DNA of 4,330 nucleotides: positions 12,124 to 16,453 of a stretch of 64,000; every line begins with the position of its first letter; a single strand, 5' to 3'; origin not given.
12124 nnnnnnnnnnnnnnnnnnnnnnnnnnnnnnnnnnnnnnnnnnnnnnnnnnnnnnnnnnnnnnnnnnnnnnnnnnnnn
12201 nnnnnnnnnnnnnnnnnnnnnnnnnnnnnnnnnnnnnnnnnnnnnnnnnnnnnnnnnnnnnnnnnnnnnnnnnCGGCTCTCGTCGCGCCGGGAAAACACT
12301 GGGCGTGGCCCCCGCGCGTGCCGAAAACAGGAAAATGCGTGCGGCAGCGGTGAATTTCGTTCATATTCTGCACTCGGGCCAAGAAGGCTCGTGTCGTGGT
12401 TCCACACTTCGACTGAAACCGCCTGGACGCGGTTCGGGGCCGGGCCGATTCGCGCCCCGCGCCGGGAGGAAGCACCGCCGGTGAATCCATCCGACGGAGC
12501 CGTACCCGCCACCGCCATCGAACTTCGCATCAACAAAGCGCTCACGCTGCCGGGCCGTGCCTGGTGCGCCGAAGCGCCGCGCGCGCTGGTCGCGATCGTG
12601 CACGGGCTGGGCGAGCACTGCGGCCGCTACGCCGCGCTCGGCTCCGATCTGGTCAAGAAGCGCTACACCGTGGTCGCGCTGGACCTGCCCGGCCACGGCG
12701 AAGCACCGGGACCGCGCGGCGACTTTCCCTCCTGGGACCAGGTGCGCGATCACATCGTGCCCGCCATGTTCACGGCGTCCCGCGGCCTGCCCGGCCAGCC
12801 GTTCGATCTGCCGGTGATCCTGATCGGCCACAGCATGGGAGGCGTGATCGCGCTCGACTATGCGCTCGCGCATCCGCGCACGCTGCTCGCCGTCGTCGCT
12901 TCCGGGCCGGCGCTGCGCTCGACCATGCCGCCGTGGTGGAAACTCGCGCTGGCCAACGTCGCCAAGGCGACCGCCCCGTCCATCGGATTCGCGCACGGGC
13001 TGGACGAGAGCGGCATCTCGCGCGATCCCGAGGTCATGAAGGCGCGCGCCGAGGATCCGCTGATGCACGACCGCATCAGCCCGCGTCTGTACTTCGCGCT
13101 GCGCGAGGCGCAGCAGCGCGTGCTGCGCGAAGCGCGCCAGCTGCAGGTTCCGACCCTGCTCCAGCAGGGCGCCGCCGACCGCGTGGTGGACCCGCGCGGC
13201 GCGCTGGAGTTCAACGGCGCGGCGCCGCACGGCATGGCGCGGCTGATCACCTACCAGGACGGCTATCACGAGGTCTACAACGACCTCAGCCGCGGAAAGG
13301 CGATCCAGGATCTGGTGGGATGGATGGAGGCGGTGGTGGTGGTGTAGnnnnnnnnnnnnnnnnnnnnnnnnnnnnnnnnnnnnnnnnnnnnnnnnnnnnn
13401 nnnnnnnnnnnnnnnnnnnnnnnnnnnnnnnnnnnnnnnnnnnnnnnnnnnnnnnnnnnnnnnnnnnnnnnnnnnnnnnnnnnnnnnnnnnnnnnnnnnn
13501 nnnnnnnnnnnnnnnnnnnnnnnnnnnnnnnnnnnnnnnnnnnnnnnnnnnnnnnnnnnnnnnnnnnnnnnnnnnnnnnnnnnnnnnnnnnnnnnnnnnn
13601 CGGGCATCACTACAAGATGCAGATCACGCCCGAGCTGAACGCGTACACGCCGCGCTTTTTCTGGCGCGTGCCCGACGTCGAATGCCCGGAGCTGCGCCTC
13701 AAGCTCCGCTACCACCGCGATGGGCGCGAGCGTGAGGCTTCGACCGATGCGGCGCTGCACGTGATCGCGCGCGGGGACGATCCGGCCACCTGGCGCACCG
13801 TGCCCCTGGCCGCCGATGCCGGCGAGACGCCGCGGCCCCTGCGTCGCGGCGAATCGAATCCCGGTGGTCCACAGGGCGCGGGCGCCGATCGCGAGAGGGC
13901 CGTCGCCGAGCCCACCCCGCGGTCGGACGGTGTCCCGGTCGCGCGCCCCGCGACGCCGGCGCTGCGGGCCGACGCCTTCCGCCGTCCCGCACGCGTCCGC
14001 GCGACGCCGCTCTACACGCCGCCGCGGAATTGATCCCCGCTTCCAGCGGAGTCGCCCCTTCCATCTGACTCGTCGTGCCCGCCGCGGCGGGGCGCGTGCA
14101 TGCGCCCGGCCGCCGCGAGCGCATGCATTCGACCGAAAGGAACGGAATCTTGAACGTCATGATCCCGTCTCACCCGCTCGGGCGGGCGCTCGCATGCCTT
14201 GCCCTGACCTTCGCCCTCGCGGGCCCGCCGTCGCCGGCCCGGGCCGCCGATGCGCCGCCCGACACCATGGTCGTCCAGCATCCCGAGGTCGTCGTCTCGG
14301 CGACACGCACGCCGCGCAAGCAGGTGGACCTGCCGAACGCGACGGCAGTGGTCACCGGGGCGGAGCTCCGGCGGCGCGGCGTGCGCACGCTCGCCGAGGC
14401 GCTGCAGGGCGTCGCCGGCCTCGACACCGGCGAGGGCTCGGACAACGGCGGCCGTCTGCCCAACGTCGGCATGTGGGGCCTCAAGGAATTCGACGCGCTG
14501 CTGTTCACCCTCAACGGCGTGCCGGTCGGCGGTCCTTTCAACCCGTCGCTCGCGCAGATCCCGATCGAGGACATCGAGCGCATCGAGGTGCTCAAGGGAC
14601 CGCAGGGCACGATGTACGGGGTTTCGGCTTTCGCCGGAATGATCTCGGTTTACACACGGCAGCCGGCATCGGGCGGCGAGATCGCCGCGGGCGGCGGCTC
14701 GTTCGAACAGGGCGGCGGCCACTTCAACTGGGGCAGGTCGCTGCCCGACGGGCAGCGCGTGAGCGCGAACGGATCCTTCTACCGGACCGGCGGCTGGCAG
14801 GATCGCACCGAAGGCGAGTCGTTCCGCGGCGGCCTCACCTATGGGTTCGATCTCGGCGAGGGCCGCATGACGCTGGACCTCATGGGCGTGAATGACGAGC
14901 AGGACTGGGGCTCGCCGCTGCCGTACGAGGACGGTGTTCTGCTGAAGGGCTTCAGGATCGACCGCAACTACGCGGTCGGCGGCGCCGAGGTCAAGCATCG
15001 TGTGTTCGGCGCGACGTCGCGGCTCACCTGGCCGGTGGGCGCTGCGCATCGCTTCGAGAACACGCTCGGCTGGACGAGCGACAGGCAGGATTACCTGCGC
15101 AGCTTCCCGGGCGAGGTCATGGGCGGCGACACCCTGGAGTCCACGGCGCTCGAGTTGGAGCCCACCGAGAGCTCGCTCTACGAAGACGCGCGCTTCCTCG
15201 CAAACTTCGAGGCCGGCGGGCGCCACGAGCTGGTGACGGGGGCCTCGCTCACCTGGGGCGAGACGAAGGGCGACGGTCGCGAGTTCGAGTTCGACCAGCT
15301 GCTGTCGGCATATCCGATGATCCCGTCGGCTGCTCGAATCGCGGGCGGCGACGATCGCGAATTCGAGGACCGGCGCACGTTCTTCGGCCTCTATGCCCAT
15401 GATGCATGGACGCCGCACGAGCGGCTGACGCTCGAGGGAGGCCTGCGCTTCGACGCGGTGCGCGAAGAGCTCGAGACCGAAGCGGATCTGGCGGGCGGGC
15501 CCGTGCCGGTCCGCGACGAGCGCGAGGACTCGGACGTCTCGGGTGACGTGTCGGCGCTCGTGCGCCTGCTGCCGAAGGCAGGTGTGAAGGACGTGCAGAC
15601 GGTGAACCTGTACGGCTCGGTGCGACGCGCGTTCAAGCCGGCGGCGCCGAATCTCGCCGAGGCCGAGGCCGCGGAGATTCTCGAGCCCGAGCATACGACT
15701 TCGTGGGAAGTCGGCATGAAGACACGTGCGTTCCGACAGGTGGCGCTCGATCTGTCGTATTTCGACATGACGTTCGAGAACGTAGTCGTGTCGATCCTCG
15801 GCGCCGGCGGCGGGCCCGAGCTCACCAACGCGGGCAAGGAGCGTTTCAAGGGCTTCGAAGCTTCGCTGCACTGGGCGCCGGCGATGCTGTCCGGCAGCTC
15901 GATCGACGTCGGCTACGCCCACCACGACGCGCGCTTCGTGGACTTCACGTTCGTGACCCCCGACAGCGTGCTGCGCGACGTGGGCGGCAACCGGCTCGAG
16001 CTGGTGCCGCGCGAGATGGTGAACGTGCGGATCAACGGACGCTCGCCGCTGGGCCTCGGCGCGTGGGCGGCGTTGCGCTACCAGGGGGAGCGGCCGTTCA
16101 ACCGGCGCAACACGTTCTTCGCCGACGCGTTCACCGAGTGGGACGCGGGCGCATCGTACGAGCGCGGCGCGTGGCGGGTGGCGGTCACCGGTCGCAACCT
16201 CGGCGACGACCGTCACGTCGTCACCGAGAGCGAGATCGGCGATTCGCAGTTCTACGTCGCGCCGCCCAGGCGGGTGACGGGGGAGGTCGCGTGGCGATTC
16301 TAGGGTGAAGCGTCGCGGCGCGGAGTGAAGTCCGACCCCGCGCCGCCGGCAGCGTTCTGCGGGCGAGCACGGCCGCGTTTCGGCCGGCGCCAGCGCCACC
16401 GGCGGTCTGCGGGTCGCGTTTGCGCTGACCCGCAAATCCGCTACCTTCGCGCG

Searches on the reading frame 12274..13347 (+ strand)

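Call 62: search_protein_families(library=pfam, proteins=[window:12274-13347:+], max_evalue=0.00001)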
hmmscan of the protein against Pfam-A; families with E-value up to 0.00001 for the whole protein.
window:12274-13347:+ (357 aa): 4 families
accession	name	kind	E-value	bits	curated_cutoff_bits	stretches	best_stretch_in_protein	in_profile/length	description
PF12146.15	Hydrolase_4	-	1.2e-61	208.6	27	1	101-338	2-238/239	Serine aminopeptidase, S33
PF00561.26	Abhydrolase_1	-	2.4e-21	76.9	25.8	1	106-335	3-241/245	alpha/beta hydrolase fold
PF12697.13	Abhydrolase_6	-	1e-15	59.4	26.3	1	108-307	3-181/217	Alpha/beta hydrolase family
PF00756.26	Esterase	-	4.5e-06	27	22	1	182-230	118-160/251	Putative esterase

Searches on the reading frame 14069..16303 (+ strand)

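Call 62: search_protein_families(library=pfam, proteins=[window:14069-16303:+], max_evalue=0.00001)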
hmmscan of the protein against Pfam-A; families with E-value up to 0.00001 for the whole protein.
window:14069-16303:+ (744 aa): 2 families
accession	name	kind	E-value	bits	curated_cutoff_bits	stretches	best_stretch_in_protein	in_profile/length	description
PF00593.30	TonB_dep_Rec_b-barrel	-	3.9e-38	132.9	27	1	260-711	10-436/436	TonB dependent receptor-like, beta-barrel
PF07715.20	Plug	-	1.1e-22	81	23.9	1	85-190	2-106/107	TonB-dependent Receptor Plug Domain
